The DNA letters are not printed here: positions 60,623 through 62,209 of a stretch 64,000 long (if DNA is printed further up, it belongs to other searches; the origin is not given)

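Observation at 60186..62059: NapG/NapH-like pair with non-canonical NapH architecture and no cognate reductase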

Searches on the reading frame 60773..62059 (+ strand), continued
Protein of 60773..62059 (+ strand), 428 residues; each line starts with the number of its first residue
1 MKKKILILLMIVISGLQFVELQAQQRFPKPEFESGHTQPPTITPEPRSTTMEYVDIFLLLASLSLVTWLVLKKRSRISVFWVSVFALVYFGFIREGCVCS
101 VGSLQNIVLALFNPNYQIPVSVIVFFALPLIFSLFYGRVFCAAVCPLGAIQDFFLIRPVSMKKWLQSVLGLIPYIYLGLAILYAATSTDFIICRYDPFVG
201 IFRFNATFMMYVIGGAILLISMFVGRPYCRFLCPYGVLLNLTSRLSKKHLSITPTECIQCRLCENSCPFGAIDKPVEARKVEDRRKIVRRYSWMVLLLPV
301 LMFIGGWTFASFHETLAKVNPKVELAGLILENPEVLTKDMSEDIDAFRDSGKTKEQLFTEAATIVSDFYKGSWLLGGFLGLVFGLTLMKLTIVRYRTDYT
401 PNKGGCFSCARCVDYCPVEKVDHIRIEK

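Call 32: search_protein_families(library=ncbifam, proteins=[L082:13156-15495:+, L082:15492-17045:+, L082:17042-18154:+, L082:18184-19377:+, L082:19335-20114:+], max_evalue=0.00001)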
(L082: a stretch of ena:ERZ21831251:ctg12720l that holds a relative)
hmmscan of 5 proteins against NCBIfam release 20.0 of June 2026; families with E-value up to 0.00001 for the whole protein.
L082:13156-15495:+ (779 aa): 27 families (the best 25 are shown)
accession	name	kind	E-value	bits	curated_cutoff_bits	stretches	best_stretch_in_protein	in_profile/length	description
TIGR01959.1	nuoF_fam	equivalog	2.8e-139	464.1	558.65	1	311-710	10-410/410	NADH-quinone oxidoreductase subunit NuoF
NF010120.0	PRK13596.1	equivalog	9.1e-107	357.3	389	1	311-713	16-420/433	NADH-quinone oxidoreductase subunit NuoF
NF008436.0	PRK11278.1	equivalog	2.6e-103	346.3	749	1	311-714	23-430/448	NADH-quinone oxidoreductase subunit NuoF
NF005722.0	PRK07539.1-2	equivalog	2.5e-40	138.1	141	1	3-148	11-154/157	NADH-quinone oxidoreductase subunit NuoE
NF004638.0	PRK05988.1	equivalog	1.5e-37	128.9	198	1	4-148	13-155/159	formate dehydrogenase subunit gamma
TIGR01958.1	nuoE_fam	subfamily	1.3e-34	119.4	142.4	1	18-150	17-147/148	NADH-quinone oxidoreductase subunit NuoE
NF005747.0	PRK07571.1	equivalog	3.6e-33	114.6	224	1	4-152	24-170/173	bidirectional hydrogenase complex protein HoxE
NF005725.0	PRK07539.1-5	equivalog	7.5e-32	110.4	220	1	19-149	41-170/174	NADH-quinone oxidoreductase subunit NuoE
NF005724.0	PRK07539.1-4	equivalog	7.8e-28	97.9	280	1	13-156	36-178/240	NADH-quinone oxidoreductase subunit NuoE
NF005721.0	PRK07539.1-1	equivalog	4.6e-25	88.5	308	1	7-146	36-173/292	NADH-quinone oxidoreductase subunit NuoE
NF005723.0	PRK07539.1-3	equivalog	8.7e-22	77.7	226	1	22-149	29-155/158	NADH-quinone oxidoreductase subunit NuoE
NF009040.0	PRK12373.1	equivalog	2.7e-21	76.8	514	1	13-182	33-197/400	NADH-quinone oxidoreductase subunit E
NF041612.1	fdxn_Clost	equivalog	3.5e-12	46.8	150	1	183-259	24-99/102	2Fe-2S ferredoxin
TIGR01944.1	rnfB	subfamily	4.1e-12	46.1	68.7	1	720-777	104-161/190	RnfABCDGE type electron transport complex subunit B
NF058577.1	FdxA_fam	equivalog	2.4e-11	43.6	65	1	724-775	2-52/52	4Fe-4S ferredoxin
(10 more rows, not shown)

L082:15492-17045:+ (517 aa): 37 families (the best 25 are shown)
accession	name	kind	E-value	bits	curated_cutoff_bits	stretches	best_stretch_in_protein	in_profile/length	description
NF009454.0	PRK12814.1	equivalog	7.7e-117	391.3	916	2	2-285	4-289/657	putative NADPH-dependent glutamate synthase small subunit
NF009410.0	PRK12771.1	subfamily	2.1e-68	231.3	516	2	100-284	47-233/566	NAD(P)-binding protein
NF045663.1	diclust_near_Sec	equivalog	2e-56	191.6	530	1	98-463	15-364/759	pyridine nucleotide-disulfide oxidoreductase/dicluster-binding protein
TIGR01317.1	GOGAT_sm_gam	subfamily_domain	2.2e-45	155.4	447.7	2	98-286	46-240/485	glutamate synthase small subunit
TIGR01316.1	gltA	equivalog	8.7e-42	143.4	471.75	2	98-285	33-229/449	NADPH-dependent glutamate synthase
NF040763.1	FeFe_hydrog_A6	exception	2.7e-41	141.6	765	2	2-101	1-99/571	NADH-dependent [FeFe] hydrogenase, group A6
TIGR03315.1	Se_ygfK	equivalog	3.2e-41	140.8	835.3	1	96-293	439-640/1012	putative selenate reductase subunit YgfK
NF009414.0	PRK12778.1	equivalog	3.6e-38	131.3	1103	1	98-284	333-527/752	bifunctional dihydroorotate dehydrogenase B NAD binding subunit/NADPH-dependent glutamate synthase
NF010590.0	PRK13984.1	equivalog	1.7e-37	128.8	946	1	98-285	194-384/611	putative oxidoreductase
NF009408.0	PRK12769.1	equivalog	9.2e-31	106.7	1003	1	100-284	233-422/659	formate-dependent uric acid utilization protein AegA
TIGR01318.1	gltD_gamma_fam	subfamily_domain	2.6e-30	105.4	482.95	1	93-289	39-241/467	glutamate synthase, small subunit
NF009413.0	PRK12775.1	equivalog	5e-28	97.4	1895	1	99-285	336-528/1006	putative trifunctional 2-polyprenylphenol hydroxylase/glutamate synthase subunit beta/ferritin domain-containing protein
NF005745.0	PRK07569.1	equivalog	4.1e-24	85.3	333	1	3-99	5-100/238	bidirectional hydrogenase complex protein HoxU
NF040762.1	Hydr_FeFe_Clost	exception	3.6e-23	82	900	2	3-104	2-101/572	ferredoxin hydrogenase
NF009415.0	PRK12779.1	equivalog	6.3e-23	80.6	1519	1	104-283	211-401/944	putative bifunctional glutamate synthase subunit beta/2-polyprenylphenol hydroxylase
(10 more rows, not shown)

L082:17042-18154:+ (370 aa): 7 families
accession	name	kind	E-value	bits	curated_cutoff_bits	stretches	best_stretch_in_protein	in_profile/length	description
TIGR03300.1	assembly_YfgL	equivalog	6.9e-43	146.8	285.2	3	49-176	88-215/377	outer membrane protein assembly factor BamB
NF053615.1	SerThrKinAfsKStmc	equivalog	8.9e-34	117.2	1300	2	62-171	701-804/809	protein serine/threonine kinase AfsK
NF008351.0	PRK11138.1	equivalog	2.5e-32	111.9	423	3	57-134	111-189/394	outer membrane protein assembly factor BamB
TIGR03075.1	PQQ_enz_alc_DH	subfamily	4.9e-28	98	480.05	0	95-182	59-151/530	PQQ-dependent dehydrogenase, methanol/ethanol family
TIGR04528.1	acido_non_PQQ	subfamily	2.4e-17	62.9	650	1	42-177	28-179/493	acido-empty-quinoprotein group A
TIGR03074.1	PQQ_membr_DH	subfamily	9.7e-08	30.3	832.65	0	93-140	201-248/783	membrane-bound PQQ-dependent dehydrogenase, glucose/quinate/shikimate family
NF041516.1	PA2928_fam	subfamily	6.7e-07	29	70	0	322-368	70-110/376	PA2928 family protein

L082:18184-19377:+ (397 aa): 10 families
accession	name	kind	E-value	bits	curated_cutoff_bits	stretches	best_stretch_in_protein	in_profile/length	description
NF041876.1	EPS_EpsE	equivalog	4e-14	52.7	400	1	199-387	167-357/389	exopolysaccharide biosynthesis GT4 family glycosyltransferase EpsE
TIGR03088.1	stp2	hypoth_equivalog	3e-11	43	409.05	1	109-389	55-336/374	TIGR03088 family PEP-CTERM/XrtA system glycosyltransferase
TIGR03449.1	mycothiol_MshA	equivalog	4.5e-09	35.7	462.5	1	239-386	218-364/406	D-inositol-3-phosphate glycosyltransferase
TIGR04063.1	stp3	hypoth_equivalog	1.1e-07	31.2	442.05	1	122-388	78-357/397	TIGR04063 family PEP-CTERM/XrtA system glycosyltransferase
NF041010.1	glycosy_Agl16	equivalog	5.3e-07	28.8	575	1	192-372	131-301/352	glycosylation protein Agl16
TIGR03999.1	thiol_BshA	equivalog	6.4e-07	28.6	273.7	1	294-384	244-331/375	N-acetyl-alpha-D-glucosaminyl L-malate synthase BshA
NF012028.0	PRK15484.1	subfamily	7.4e-07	28.6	618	1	238-383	190-336/380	lipopolysaccharide N-acetylglucosaminyltransferase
TIGR02149.1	glgA_Coryne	subfamily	8.9e-07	28.4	302.4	1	190-376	140-334/391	glycogen synthase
NF001903.0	PRK00654.2-2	equivalog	3.8e-06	25.8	616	1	234-387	289-438/482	glycogen synthase GlgA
NF053787.1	GlcN_PG_synth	equivalog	6.2e-06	25.3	480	0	336-386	272-321/361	N-acetylglucosaminyl phosphatidylglycerol synthase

L082:19335-20114:+ (259 aa): 0 families

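Call 33: search_protein_representatives(protein=window:60773-62059:+)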
Query: 428 residues. Proteins with E-value up to 0.001 (for the whole library): 4237; up to 1e-10: 1244; up to 1e-30: 397. The best 150 are listed.
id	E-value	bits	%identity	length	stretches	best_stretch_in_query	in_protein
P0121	1.1e-161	555.2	59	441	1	22-424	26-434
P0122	6.4e-139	480.2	53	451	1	2-421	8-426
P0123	6.7e-126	437.3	50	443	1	4-420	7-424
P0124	1.0e-122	426.8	47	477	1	5-419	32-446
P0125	2.8e-119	415.5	48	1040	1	21-419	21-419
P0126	3.0e-118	412.1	45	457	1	13-420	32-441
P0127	2.3e-117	409.2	47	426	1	2-421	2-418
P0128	5.9e-115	401.2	45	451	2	10-373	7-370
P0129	1.5e-113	396.6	45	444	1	3-420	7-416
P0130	3.5e-113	395.4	44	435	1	4-419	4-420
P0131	3.7e-112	392.0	45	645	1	27-426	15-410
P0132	7.4e-112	391.0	45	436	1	10-419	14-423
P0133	4.0e-111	388.6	46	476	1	3-419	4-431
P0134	7.9e-111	387.6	47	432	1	20-419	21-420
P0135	9.3e-111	387.4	44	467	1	5-420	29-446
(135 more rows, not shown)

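Call 38: search_dna_similar(query=window:60773-62059:+, collection=plasmids, mode=protein, max_evalue=0.001, max_rows=40, rows=spread)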
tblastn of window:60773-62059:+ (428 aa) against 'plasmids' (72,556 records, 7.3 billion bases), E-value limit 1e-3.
Records with a match: 285; places in all: 290; records where one place covers at least 80% of the query: 0.
Best place of each record, by identity: <60% 285.
By first word of the organism name: Ralstonia 66; Pseudosulfitobacter 40; Sinorhizobium 33; Phaeobacter 17; Paracoccus 13; Escherichia 12; Azospirillum 10; Rhizobium 9; Ensifer 9; Roseibium 8; and 39 more.
By predicted mobility (MOB-suite, as given by PLSDB): non-mobilizable 169; mobilizable 68; conjugative 48.
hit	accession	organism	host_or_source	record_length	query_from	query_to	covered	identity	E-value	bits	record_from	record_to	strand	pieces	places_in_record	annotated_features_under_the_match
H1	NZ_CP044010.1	Rhizobium sp. BG6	Prosopis cineraria,pure bacterial ...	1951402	84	273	44%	30.4%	2e-9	67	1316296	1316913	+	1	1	none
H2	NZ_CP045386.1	Ruegeria sp. THAF33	pure culture,Surface of a polyethylene ...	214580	37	274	56%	23.8%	3e-4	51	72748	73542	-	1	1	4Fe-4S binding protein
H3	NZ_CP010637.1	Phaeobacter gallaeciensis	cell culture,clam aquaculture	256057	76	274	46%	27.5%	5e-8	63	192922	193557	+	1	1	4Fe-4S binding protein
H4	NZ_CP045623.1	Roseibium aggregatum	-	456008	74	272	46%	27.4%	1e-4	52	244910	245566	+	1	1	NosR/NirI family protein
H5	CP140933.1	Sinorhizobium meliloti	Medicago lupulina,whole organism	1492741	84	273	44%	28.6%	3e-5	54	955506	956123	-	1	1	none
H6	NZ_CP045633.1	Roseibium aggregatum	-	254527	79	272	45%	27.6%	1e-4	52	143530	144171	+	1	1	NosR/NirI family protein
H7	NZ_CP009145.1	Sinorhizobium meliloti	Medicago orbicularis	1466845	84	273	44%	27.9%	1e-5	56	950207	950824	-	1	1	none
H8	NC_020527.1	Sinorhizobium meliloti 2011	-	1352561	84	273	44%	27.9%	1e-5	56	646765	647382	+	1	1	none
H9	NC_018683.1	Sinorhizobium meliloti Rm41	-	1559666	84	273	44%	27.9%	1e-5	56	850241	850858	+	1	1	none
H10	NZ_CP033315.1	Azospirillum brasilense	rhizosphere soil of Digitaria ...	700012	84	272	44%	27.9%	3e-8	64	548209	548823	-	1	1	NosR/NirI family protein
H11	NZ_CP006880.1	Rhizobium gallicum bv. gallicum R602sp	Phaseolus vulgaris,whole ...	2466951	84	272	44%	27.7%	8e-7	59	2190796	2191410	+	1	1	record has no annotation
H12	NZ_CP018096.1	Chelatococcus daeguensis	sigle cell,power plant biotrickling ...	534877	84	272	44%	27.0%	8e-6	56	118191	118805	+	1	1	NosR/NirI family protein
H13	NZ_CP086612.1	Shinella zoogloeoides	-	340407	89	274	43%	26.7%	8e-7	59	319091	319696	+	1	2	4Fe-4S binding protein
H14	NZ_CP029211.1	Aquabacterium olei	cell culture,soil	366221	84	273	44%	25.6%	2e-7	61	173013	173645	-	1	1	4Fe-4S binding protein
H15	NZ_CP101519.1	Ensifer adhaerens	cell cuture,rhizosphere soil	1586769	119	282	38%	29.4%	3e-8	64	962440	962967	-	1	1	none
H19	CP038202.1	Paracoccus ferrooxidans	single cell,bioreactor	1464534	119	277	37%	28.5%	5e-8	63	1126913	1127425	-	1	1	regulatory protein NosR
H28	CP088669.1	Escherichia coli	Homo sapiens,blood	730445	130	282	36%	26.9%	3e-9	67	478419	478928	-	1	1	yccM: 4Fe-4S binding protein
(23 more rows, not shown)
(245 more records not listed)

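Call 39: get_annotated_region(hit=H19, flank=3000)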
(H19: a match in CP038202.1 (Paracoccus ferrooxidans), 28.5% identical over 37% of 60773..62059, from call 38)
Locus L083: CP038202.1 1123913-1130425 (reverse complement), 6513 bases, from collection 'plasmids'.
description: Paracoccus ferrooxidans strain NCCB 100066 plasmid pFER4, complete sequence
organism: Paracoccus ferrooxidans (NCBI taxid 327104)
taxonomy: Bacteria; Pseudomonadota; Alphaproteobacteria; Rhodobacterales; Paracoccaceae; Paracoccus; Paracoccus ferrooxidans
host: -; source: single cell,bioreactor; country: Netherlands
typing (MOB-suite, as given by PLSDB): non-mobilizable; replicon rep_cluster_746; mating-pair formation MPF_T
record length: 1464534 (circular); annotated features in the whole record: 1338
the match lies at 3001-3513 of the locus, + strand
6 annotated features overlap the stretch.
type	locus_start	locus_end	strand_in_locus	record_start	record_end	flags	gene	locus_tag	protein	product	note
CDS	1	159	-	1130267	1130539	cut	-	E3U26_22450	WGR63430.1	hypothetical protein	-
CDS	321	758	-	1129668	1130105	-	-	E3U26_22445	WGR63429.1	pseudoazurin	-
CDS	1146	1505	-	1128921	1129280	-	-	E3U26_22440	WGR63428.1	hypothetical protein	-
CDS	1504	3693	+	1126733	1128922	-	-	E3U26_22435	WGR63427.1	regulatory protein NosR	-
CDS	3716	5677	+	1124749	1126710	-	nosZ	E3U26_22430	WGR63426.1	TAT-dependent nitrous-oxide reductase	-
CDS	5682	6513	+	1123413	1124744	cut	nosD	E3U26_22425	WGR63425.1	nitrous oxide reductase family maturation protein NosD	-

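Call 40: get_annotated_region(hit=H28, flank=1500)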
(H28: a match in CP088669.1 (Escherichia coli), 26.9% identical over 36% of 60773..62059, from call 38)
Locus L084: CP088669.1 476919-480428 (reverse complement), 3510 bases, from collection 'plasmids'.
description: Escherichia coli strain C16EC0292 plasmid pC16EC0292-1, complete sequence
organism: Escherichia coli (NCBI taxid 562)
taxonomy: Bacteria; Pseudomonadota; Gammaproteobacteria; Enterobacterales; Enterobacteriaceae; Escherichia; Escherichia coli
host: -; source: Homo sapiens,blood; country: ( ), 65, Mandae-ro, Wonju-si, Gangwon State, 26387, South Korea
typing (MOB-suite, as given by PLSDB): non-mobilizable
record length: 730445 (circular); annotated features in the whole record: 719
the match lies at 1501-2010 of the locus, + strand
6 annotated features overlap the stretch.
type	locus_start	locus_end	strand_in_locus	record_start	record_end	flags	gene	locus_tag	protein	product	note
CDS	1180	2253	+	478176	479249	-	yccM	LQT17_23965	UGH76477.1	4Fe-4S binding protein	-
CDS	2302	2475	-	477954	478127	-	gnsA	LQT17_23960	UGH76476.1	addiction module toxin, GnsA/GnsB family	-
CDS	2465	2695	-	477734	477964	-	ymcE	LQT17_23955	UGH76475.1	protein YmcE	-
CDS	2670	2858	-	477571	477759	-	ymcF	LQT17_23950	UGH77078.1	cold-shock protein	-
CDS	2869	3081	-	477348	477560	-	cspG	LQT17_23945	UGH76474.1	cold shock protein CspG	-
CDS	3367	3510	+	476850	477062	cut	cspH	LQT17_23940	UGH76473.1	cold shock-like protein CspH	-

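Call 47: search_protein_families(library=pfam, proteins=[L024:3405-4460:+, L024:4453-5178:+, L024:18-1499:+, L071:2191-4128:+, L071:15983-17065:+, L024:15490-15945:+, L076:13179-15575:+, L076:15553-16215:+, L076:16241-17965:+, L076:18278-20725:+], max_evalue=0.0001)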
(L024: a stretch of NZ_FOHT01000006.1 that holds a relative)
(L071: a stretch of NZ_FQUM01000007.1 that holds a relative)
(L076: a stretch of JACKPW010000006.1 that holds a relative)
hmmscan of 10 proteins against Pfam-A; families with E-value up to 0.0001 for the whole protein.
L024:3405-4460:+ (351 aa): 2 families
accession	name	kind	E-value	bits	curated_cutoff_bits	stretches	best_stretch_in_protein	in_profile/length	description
PF06580.19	His_kinase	-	5.1e-25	88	25.2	1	159-238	1-81/81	Histidine kinase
PF14501.12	HATPase_c_5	-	2e-05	24.8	22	1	261-344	13-99/102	GHKL domain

L024:4453-5178:+ (241 aa): 2 families
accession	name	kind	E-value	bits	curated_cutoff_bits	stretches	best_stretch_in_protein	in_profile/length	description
PF00072.30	Response_reg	-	5e-22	78.6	30.2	1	7-112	2-110/111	Response regulator receiver domain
PF04397.21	LytTR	-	1.2e-17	64.4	22.6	1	145-231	3-95/98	LytTr DNA-binding domain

L024:18-1499:+ (493 aa): 3 families
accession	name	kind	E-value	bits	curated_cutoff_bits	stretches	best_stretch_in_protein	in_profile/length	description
PF21018.2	BipA_C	-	2.4e-43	146.8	23.8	1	373-480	2-109/110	TypA/BipA C-terminal domain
PF00679.30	EFG_C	-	6.4e-22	77.8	27.9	1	285-366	2-84/89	Elongation factor G C-terminus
PF00009.33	GTP_EFTU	-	8.7e-05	22.6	26.5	0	2-85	114-188/188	Elongation factor Tu GTP binding domain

L071:2191-4128:+ (645 aa): 4 families
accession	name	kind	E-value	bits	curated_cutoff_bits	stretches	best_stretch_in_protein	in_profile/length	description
PF00009.33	GTP_EFTU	-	3.2e-54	183.8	26.5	1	45-237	2-188/188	Elongation factor Tu GTP binding domain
PF21018.2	BipA_C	-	2.1e-43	147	23.8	1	524-632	1-109/110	TypA/BipA C-terminal domain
PF00679.30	EFG_C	-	1.1e-21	77.1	27.9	1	439-517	4-83/89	Elongation factor G C-terminus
PF01926.29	MMR_HSR1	-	1e-05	26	21.9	1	49-170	2-113/113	50S ribosome-binding GTPase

L071:15983-17065:+ (360 aa): 3 families
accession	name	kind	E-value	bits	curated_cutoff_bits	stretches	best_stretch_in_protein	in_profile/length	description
PF14606.12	Lipase_GDSL_3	-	2e-60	204.6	27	1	179-354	3-178/178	GDSL-like Lipase/Acylhydrolase family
PF14607.12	GxDLY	-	2.9e-50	170.3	27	1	24-164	1-144/146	N-terminus of Esterase_SGNH_hydro-type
PF13472.12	Lipase_GDSL_2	-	9.3e-10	39.7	32.9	1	182-343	1-177/178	GDSL-like Lipase/Acylhydrolase family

L024:15490-15945:+ (151 aa): 1 family
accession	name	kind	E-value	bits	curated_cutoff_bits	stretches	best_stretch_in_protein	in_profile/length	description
PF13192.12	Thioredoxin_3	-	1.1e-12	48.2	24.8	1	91-147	22-75/76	Thioredoxin domain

L076:13179-15575:+ (798 aa): 8 families
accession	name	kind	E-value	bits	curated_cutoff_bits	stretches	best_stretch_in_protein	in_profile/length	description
PF01257.25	2Fe-2S_thioredx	-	4e-50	169.9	24.8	2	23-165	3-144/145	Thioredoxin-like [2Fe-2S] ferredoxin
PF01512.22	Complex1_51K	-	3.2e-46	157.4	31.2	1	362-533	1-149/150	Nuo51 FMN-binding domain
PF10589.14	NADH_4Fe-4S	-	3.9e-32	110.4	23.5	1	644-728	1-85/85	NADH-ubiquinone oxidoreductase-F iron-sulfur binding region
PF00037.32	Fer4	-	1.8e-09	37.5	21.1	2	774-795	2-23/24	4Fe-4S binding domain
PF14697.11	Fer4_21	-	1.6e-08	35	35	1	748-796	6-58/59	4Fe-4S dicluster domain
PF12838.12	Fer4_7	-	1.9e-07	31.9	27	1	749-794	1-52/52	4Fe-4S dicluster domain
PF10531.15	SLBB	-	1.6e-06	28.3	27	1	557-605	2-53/55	SLBB domain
PF13187.11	Fer4_9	-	7.9e-06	26.3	27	1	749-794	1-51/52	4Fe-4S dicluster domain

L076:15553-16215:+ (220 aa): 1 family
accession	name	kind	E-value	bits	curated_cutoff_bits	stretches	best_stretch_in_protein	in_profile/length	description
PF05635.17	23S_rRNA_IVP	-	1e-09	39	33.8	1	113-210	6-102/106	23S rRNA-intervening sequence protein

L076:16241-17965:+ (574 aa): 10 families
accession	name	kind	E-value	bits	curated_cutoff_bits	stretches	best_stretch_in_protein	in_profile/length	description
PF13510.11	Fer2_4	-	1.4e-18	67.2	22.8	1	36-113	2-79/82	2Fe-2S iron-sulfur cluster binding domain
PF14691.11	Fer4_20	-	1.1e-16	61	25.8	1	139-213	30-107/113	Dihydroprymidine dehydrogenase domain II, 4Fe-4S cluster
PF07992.20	Pyr_redox_2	-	1.6e-12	47.9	26.1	1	219-373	142-291/291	Pyridine nucleotide-disulphide oxidoreductase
PF13450.12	NAD_binding_8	-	2.5e-09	37.7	21.9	1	231-272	1-42/68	NAD(P)-binding Rossmann-like domain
PF01266.30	DAO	-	2.9e-08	34.1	27.9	1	229-278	2-50/353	FAD dependent oxidoreductase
PF00111.32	Fer2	-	2.7e-07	30.9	21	1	41-104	2-75/77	2Fe-2S iron-sulfur cluster binding domain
PF01494.25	FAD_binding_3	-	1.6e-05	24.8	22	1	228-261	3-36/349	FAD binding domain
PF00070.33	Pyr_redox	-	2.6e-05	25.1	22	0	228-262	1-35/82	Pyridine nucleotide-disulphide oxidoreductase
PF03486.20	HI0933_like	-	3.5e-05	23.8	50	1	228-262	2-36/244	HI0933-like protein Rossmann domain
PF22117.2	Fer4_Nqo3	-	6.8e-05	23.4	27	1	491-551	9-66/67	NADH-quinone oxidoreductase subunit 3, ferredoxin-like domain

L076:18278-20725:+ (815 aa): 1 family
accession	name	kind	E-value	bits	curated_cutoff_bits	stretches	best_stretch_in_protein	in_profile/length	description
PF00052.24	Laminin_B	-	1.1e-14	54.9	22.4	0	260-352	19-122/136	Laminin B (Domain IV)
